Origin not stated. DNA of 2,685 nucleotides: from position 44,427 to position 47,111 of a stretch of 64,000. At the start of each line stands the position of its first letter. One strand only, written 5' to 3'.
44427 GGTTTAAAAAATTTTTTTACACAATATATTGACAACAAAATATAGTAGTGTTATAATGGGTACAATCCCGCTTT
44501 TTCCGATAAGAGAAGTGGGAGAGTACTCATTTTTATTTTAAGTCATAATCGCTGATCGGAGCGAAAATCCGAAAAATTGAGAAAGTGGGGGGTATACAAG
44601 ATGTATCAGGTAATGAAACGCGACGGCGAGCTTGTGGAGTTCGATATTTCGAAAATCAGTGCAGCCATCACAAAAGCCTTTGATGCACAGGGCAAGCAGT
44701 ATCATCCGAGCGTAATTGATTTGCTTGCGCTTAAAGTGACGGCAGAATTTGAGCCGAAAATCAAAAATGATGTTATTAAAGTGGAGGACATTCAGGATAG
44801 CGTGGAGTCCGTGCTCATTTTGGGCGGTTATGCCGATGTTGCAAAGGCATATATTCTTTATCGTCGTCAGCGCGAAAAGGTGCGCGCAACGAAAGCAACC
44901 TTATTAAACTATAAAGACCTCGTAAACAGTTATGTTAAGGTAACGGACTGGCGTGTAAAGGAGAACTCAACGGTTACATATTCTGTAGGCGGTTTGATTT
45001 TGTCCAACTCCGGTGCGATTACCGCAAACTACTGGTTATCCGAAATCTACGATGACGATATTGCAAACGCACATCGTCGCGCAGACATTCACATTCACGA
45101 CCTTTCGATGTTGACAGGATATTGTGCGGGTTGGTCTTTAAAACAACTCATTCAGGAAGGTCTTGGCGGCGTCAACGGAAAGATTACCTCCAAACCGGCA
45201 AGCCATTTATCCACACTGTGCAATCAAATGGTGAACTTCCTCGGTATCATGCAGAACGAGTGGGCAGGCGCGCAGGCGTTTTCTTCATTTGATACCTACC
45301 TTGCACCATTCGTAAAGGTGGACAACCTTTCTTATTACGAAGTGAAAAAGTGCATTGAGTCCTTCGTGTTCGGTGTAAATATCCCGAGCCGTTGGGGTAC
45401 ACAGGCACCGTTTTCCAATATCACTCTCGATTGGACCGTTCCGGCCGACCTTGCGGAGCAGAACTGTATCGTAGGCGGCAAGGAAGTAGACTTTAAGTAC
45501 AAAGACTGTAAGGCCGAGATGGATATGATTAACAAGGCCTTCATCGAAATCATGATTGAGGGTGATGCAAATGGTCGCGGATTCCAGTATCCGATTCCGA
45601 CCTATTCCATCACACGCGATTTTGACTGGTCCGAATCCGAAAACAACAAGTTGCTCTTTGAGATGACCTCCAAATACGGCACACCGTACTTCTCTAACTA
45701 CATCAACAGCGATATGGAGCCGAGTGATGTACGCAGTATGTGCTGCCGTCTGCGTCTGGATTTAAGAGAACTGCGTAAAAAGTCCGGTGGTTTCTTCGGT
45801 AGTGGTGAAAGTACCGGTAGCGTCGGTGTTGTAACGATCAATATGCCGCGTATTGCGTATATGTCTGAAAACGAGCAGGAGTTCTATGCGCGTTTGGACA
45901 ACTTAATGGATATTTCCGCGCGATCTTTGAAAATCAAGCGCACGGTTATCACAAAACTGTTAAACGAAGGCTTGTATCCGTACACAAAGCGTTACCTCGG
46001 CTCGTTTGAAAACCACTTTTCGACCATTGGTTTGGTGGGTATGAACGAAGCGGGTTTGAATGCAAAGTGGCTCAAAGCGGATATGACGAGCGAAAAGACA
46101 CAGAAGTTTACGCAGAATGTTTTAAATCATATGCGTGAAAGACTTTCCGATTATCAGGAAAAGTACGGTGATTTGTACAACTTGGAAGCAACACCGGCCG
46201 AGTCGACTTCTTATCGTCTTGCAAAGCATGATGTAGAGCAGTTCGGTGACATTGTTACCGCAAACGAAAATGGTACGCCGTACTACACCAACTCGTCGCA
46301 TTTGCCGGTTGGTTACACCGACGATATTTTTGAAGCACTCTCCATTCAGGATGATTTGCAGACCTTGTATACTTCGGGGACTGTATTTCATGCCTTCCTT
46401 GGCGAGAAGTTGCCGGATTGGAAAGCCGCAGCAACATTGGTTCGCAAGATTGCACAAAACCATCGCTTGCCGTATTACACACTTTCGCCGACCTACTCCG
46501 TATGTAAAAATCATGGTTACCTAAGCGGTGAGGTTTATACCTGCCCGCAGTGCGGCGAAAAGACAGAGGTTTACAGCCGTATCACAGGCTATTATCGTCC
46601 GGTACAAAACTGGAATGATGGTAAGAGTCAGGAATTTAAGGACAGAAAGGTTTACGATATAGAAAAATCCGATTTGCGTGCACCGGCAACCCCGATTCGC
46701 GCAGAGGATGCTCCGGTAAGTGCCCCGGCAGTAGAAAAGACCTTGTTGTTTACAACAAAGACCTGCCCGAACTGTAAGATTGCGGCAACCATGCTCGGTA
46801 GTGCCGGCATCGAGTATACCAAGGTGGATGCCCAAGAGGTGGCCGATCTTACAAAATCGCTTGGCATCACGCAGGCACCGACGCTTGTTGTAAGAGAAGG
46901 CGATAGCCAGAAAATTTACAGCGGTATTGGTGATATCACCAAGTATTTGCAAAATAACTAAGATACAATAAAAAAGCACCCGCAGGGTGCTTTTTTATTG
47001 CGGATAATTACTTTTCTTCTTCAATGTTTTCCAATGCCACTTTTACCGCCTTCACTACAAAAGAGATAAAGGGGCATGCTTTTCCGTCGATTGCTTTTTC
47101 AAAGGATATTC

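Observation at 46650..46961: Class III ribonucleotide reductase fused to a C-terminal glutaredoxin/NrdH-like CPNC domain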

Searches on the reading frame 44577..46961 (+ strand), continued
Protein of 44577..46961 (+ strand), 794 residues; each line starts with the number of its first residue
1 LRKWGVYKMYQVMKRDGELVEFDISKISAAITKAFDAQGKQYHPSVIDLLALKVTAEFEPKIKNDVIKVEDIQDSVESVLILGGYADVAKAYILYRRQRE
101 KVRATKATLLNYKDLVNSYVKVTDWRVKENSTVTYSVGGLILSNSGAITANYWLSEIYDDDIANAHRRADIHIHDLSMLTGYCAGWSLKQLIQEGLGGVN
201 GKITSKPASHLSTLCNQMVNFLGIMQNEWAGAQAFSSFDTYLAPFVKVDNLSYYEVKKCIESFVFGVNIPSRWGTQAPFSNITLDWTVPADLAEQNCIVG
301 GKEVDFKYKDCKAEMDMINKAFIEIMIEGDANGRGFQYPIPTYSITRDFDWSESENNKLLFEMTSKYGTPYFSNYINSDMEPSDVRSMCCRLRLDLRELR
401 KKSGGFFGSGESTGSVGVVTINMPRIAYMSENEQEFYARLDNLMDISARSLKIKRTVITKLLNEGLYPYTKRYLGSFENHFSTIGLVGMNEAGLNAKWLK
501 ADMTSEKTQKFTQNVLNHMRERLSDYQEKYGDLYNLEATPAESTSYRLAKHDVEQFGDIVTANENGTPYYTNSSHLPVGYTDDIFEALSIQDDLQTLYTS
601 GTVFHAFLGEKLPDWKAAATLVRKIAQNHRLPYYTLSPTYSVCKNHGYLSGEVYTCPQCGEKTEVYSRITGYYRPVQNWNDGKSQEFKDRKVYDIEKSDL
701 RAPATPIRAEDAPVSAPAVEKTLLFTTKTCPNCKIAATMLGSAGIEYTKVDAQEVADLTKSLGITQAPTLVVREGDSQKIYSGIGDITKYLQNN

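Call 49: find_encoding_contigs(protein=P0136, flank=6000, max_places=2)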
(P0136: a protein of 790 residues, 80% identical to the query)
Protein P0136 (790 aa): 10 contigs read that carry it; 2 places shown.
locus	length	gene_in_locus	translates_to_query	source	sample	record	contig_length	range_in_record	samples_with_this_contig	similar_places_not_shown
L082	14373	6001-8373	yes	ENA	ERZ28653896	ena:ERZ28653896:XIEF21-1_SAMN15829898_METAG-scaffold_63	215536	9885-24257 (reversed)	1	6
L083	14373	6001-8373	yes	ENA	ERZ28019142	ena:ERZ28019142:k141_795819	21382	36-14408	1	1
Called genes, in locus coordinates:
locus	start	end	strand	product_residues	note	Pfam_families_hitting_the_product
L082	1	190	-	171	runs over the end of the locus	PF09548:Spore_III_AB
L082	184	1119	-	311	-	PF19568:Spore_III_AA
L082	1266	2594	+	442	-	PF00209:SNF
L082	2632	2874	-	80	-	-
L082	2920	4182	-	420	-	PF00817:IMS, PF21999:IMS_HHH_1 (faint), PF11799:IMS_C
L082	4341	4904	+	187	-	PF01209:Ubie_methyltran (faint), PF13847:Methyltransf_31 (weak), PF13649:Methyltransf_25 (weak), PF06962:rRNA_methylase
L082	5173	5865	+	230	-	PF04055:Radical_SAM, PF13353:Fer4_12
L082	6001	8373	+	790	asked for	PF03477:ATP-cone, PF13597:NRDD, PF00085:Thioredoxin (weak)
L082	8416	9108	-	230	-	PF04029:2-ph_phosp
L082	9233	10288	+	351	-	PF11187:Mbeg1-like (faint)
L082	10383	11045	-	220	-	PF24894:Hexapep_GlmU (faint), PF25084:LbH_EIF2B, PF00132:Hexapep (weak), PF25087:GMPPB_C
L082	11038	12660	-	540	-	PF01381:HTH_3, PF12844:HTH_19, PF13443:HTH_26 (weak), PF13560:HTH_31 (weak), PF02878:PGM_PMM_I, PF02879:PGM_PMM_II, PF02880:PGM_PMM_III, PF00408:PGM_PMM_IV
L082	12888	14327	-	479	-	PF02386:TrkH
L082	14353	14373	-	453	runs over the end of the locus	PF01488:Shikimate_DH (faint), PF02254:TrkA_N, PF03435:Sacchrp_dh_NADP (faint), PF03807:F420_oxidored (faint), PF13241:NAD_binding_7 (faint), PF02080:TrkA_C, PF02254:TrkA_N, PF02080:TrkA_C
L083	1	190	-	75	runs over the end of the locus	?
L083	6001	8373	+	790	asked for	PF03477:ATP-cone, PF13597:NRDD, PF00085:Thioredoxin (weak)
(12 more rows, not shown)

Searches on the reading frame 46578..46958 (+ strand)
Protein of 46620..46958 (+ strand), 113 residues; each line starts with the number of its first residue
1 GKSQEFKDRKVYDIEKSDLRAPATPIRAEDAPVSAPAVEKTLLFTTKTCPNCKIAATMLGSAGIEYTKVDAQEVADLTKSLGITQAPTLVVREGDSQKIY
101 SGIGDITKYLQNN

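Call 3: search_protein_families(library=pfam, proteins=[window:46620-46958:+], max_evalue=0.1)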
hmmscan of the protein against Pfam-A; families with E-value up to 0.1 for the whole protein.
window:46620-46958:+ (113 aa): 6 families
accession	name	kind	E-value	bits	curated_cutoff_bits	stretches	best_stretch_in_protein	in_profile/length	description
PF00085.26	Thioredoxin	-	1e-05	25.9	23.5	1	42-104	23-92/103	Thioredoxin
PF00462.30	Glutaredoxin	-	1.3e-05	25.7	22.9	1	42-92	2-56/60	Glutaredoxin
PF13098.12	Thioredoxin_2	-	0.0063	17.3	27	0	71-103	61-94/104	Thioredoxin-like domain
PF13192.12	Thioredoxin_3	-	0.014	15.9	24.8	1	46-91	7-55/76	Thioredoxin domain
PF01216.23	Calsequestrin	-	0.022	14.3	27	1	53-102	83-132/386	Calsequestrin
PF13417.12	GST_N_3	-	0.042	14.6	22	1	43-112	1-69/75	Glutathione S-transferase, N-terminal domain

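Call 4: search_protein_families(library=ncbifam, proteins=[window:46620-46958:+], max_evalue=0.1)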
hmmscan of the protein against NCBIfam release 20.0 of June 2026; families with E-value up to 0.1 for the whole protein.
window:46620-46958:+ (113 aa): 13 families
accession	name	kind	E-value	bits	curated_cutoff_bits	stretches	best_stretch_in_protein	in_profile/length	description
TIGR02196.1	GlrX_YruB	hypoth_equivalog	1.4e-06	28.7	88.55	1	43-92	4-57/74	glutaredoxin-like protein, YruB-family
TIGR02194.1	GlrX_NrdH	subfamily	6.3e-05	23.1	85.75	1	43-92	3-55/72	glutaredoxin-like protein NrdH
TIGR02200.1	GlrX_actino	hypoth_equivalog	9.9e-05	22.7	89.5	1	43-95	4-61/77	mycoredoxin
NF041212.1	Uxx_star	subfamily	0.00043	20.5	66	1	42-79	2-39/70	Uxx-star family glutaredoxin-like (seleno)protein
TIGR02181.1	GRX_bact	equivalog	0.00056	20.1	90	1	43-77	3-37/80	glutaredoxin 3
TIGR01130.1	ER_PDI_fam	subfamily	0.00094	18.8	344.25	1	50-103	38-94/476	protein disulfide-isomerase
TIGR02187.2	PDO_seleno_TRX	equivalog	0.00099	18.5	185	1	43-94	134-190/209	protein disulfide oxidoreductase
TIGR01068.1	thioredoxin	equivalog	0.0027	17.9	96.8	1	46-103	23-87/101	thioredoxin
NF007923.0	PRK10638.1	equivalog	0.0068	16.4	129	1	43-87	6-54/83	glutaredoxin 3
NF045501.1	HUGP_GUXX-star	exception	0.0096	15.4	325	1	34-79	160-205/236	HUGP/GUXX-star fusion selenoprotein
TIGR02190.1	GlrX-dom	hypoth_equivalog_domain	0.013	15.4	99.3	1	38-73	7-42/79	glutaredoxin-family domain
TIGR01126.1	pdi_dom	equivalog_domain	0.048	13.9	107.2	1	53-102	37-90/105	protein disulfide-isomerase domain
TIGR00411.1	redox_disulf_1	equivalog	0.052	13.6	92.75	0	43-91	5-59/82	MJ0307 family thioredoxin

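Call 19: find_homologous_proteins(query=window:46620-46958:+, max_evalue=0.001)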
Query window:46620-46958:+ (113 aa): 192 proteins with E <= 0.001 among 204 candidates; the best 120 are listed.
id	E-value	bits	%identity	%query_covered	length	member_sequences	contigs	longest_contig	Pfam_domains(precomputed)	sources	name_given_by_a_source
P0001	2.7e-24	103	49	100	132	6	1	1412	PF00462.31,PF00085.27,PF13597.12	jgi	-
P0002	3.4e-24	103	52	99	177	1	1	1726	PF00462.31,PF00085.27,PF13597.12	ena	-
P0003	7.0e-24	102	50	97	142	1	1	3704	PF13597.12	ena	-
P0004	7.3e-23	99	49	98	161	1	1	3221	PF00462.31,PF00085.27,PF13597.12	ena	-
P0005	8.8e-23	98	52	98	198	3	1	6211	PF00462.31,PF00085.27,PF13098.14,PF13597.12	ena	-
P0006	1.3e-22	98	52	97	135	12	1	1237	PF00462.31,PF00085.27,PF13597.12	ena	-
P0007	1.6e-22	98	50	97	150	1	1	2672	PF00462.31,PF13098.14,PF13597.12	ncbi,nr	ncbi:MAG: ribonucleoside triphosphate reductase, partial [Clostridia bacterium]|nr:ribonucleoside tr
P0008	3.4e-22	96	51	97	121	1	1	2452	PF13098.14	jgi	-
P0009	6.2e-22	96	50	98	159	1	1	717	PF13597.12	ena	-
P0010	6.4e-22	96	48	100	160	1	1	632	PF00462.31,PF13192.13,PF13417.13,PF13597.12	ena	-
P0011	8.2e-22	95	43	97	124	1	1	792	-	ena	-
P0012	8.7e-22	95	48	97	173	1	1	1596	PF00085.27,PF13597.12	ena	-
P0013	1.4e-21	95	48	100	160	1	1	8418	PF00462.31,PF13192.13,PF13417.13,PF13597.12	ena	-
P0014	1.9e-21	94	51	97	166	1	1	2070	PF00462.31,PF13597.12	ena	-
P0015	2.2e-21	94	45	97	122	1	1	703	PF00085.27,PF13098.14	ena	-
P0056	1.1e-18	85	57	66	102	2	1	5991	PF00462.31,PF00085.27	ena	-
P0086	6.0e-17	80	45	98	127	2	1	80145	PF00462.31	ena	-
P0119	3.4e-14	71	51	62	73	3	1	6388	PF00462.31,PF00085.27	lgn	-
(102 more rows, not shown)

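Call 40: predict_structure(alignment_id=A1)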
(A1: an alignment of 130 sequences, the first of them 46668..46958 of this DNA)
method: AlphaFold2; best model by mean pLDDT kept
length: 97 residues; sequences in the alignment: 130
mean_pLDDT: 82.8   pTM: 0.69
mean pLDDT of the five models: 82.8, 82.4, 80.6, 80.4, 80.0
residues with pLDDT >= 90: 68; 70-90: 7; 50-70: 5; < 50: 17
segments of 3 or more residues with pLDDT < 50: 6-11, 13-20
pLDDT, mean of each block of 10 residues (from residue 1): 46 44 85 95 94 94 93 92 95 92
secondary structure, 60 per line:
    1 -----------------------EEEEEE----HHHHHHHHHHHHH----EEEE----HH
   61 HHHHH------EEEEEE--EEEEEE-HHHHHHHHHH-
elements in order: E24-29 H34-46 E51-54 H59-65 E72-77 E80-85 H87-96

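Call 42: find_related_loci(query=A2, collection=genome_contigs, flank=4000)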
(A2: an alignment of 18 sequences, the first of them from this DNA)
Query A2 (127 aa) in genome_contigs; peptide patterns used: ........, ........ (x = any residue, [..] = any of these).
600 stretches matched a pattern (row limit reached: there are more); 595 encode a relative of the query (tblastn E <= 1e-3); the best 80 are kept; 80 distinct loci.
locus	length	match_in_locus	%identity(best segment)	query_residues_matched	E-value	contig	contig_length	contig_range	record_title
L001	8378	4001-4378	55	1-127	7e-43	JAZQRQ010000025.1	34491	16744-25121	MAG: Faecalimonas sp. isolate T1900045225_TC20190221.MAGScoT_cleanbin_000015 SGB_5388_k141_928680, whole genome shotgun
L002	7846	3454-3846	55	1-126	9e-43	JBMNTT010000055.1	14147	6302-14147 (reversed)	MAG: Christensenellales bacterium isolate SBF912SR2HQ0011 scaffold_18800_c1, whole genome shotgun sequence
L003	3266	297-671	58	1-124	2e-42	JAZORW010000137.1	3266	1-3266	MAG: Eubacteriales bacterium isolate T1900045550_YK20190244.MAGScoT_cleanbin_000036 SGB_7872_k141_1481170, whole genome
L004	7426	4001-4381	55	1-124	6e-42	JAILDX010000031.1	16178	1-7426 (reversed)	MAG: Saccharofermentans sp. isolate RUI031 k141_2054697_flag=0_multi=28.9651_len=16178, whole genome shotgun sequence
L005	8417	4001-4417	50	1-127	4e-42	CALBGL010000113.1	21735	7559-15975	MAG TPA_asm: uncultured Clostridia bacterium isolate ERR318680_bin.42_CONCOCT_v1.1_MAG genome assembly, contig: ERZ17645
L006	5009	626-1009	56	1-125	1e-41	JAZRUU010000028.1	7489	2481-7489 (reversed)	MAG: Clostridia bacterium isolate T1900045336_YK20190025.MAGScoT_cleanbin_000022 SGB_6604_k141_1905826, whole genome sho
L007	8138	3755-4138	54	1-124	7e-42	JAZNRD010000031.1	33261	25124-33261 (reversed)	MAG: Acutalibacteraceae bacterium isolate T1900044819_TS20190285.MAGScoT_cleanbin_000005 SGB_2835_k141_2304521, whole ge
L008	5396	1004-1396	51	1-125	8e-42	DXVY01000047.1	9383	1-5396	MAG TPA_asm: Clostridiales bacterium isolate HRGM_Genome_3484 HRGM_Genome_3484_47, whole genome shotgun sequence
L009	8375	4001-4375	56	1-124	2e-41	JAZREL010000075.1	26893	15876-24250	MAG: Eubacteriales bacterium isolate T1900045500_YK20190194.MAGScoT_cleanbin_000025 SGB_7488_k141_1233465, whole genome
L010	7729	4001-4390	53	1-127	2e-41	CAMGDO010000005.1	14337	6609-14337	MAG: uncultured Clostridia bacterium isolate SRR15725432_bin.6_metaWRAP_v1.3_MAG genome assembly, contig: ERZ10622456.41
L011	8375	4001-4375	55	1-124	1e-41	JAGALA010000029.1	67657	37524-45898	MAG: Clostridia bacterium isolate RGIG8539 Water_deer_Cecum-2__c269752, whole genome shotgun sequence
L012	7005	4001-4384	59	1-126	7e-41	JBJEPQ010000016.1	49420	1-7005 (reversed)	MAG: Acutalibacteraceae bacterium isolate FUKU07_bin.010 NODE_174_length_49420_cov_16.739026, whole genome shotgun seque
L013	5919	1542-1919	50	1-126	8e-41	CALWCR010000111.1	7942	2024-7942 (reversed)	MAG: uncultured Clostridia bacterium isolate E27__bin72 genome assembly, contig: E27__k127_6700554, whole genome shotgun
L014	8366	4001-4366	52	1-126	4e-41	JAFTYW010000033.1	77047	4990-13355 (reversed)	MAG: Oscillospiraceae bacterium isolate RGIG4275 Roe_deer_Colon.Co__c1308640, whole genome shotgun sequence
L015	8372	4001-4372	56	1-125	2e-40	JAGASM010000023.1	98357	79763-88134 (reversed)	MAG: Clostridia bacterium isolate RGIG8733 Water_deer_Colon-4__c229706, whole genome shotgun sequence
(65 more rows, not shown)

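Call 71: find_encoding_contigs(protein=P0119, flank=5000, max_places=3)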
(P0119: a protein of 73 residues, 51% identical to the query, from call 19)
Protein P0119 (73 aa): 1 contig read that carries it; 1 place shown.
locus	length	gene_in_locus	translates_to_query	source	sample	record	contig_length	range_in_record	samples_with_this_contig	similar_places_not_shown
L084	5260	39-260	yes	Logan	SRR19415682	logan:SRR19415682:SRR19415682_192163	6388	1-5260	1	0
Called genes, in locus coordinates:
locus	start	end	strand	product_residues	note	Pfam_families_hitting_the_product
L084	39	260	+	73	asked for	PF00085:Thioredoxin (weak), PF00462:Glutaredoxin (weak)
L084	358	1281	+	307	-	PF00890:FAD_binding_2, PF01266:DAO (weak), PF01946:Thi4 (weak), PF03486:HI0933_like (weak), PF07992:Pyr_redox_2, PF12831:FAD_oxidored, PF13450:NAD_binding_8, PF13738:Pyr_redox_3, +1 more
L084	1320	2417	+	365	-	PF01408:GFO_IDH_MocA, PF22725:GFO_IDH_MocA_C3, PF02894:GFO_IDH_MocA_C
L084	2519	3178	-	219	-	PF00657:Lipase_GDSL, PF13472:Lipase_GDSL_2, PF16255:Lipase_GDSL_lke (weak)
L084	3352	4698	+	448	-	PF09587:PGA_cap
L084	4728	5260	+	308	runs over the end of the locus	PF01256:Carb_kinase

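Call 72: find_encoding_contigs(protein=P0056, flank=5000, max_places=2)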
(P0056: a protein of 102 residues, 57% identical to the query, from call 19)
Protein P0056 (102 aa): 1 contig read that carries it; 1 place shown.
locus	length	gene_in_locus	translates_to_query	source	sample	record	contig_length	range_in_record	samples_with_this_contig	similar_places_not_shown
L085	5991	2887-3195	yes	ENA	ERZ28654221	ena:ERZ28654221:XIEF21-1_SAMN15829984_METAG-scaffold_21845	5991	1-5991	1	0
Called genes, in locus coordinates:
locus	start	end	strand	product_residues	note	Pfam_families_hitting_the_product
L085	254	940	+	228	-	PF13353:Fer4_12, PF04055:Radical_SAM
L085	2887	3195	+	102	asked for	PF00085:Thioredoxin (weak), PF00462:Glutaredoxin (weak)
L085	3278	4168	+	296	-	PF00890:FAD_binding_2, PF01266:DAO (weak), PF03486:HI0933_like (weak), PF07992:Pyr_redox_2, PF12831:FAD_oxidored (weak), PF13738:Pyr_redox_3, PF00070:Pyr_redox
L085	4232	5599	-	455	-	PF02614:UxaC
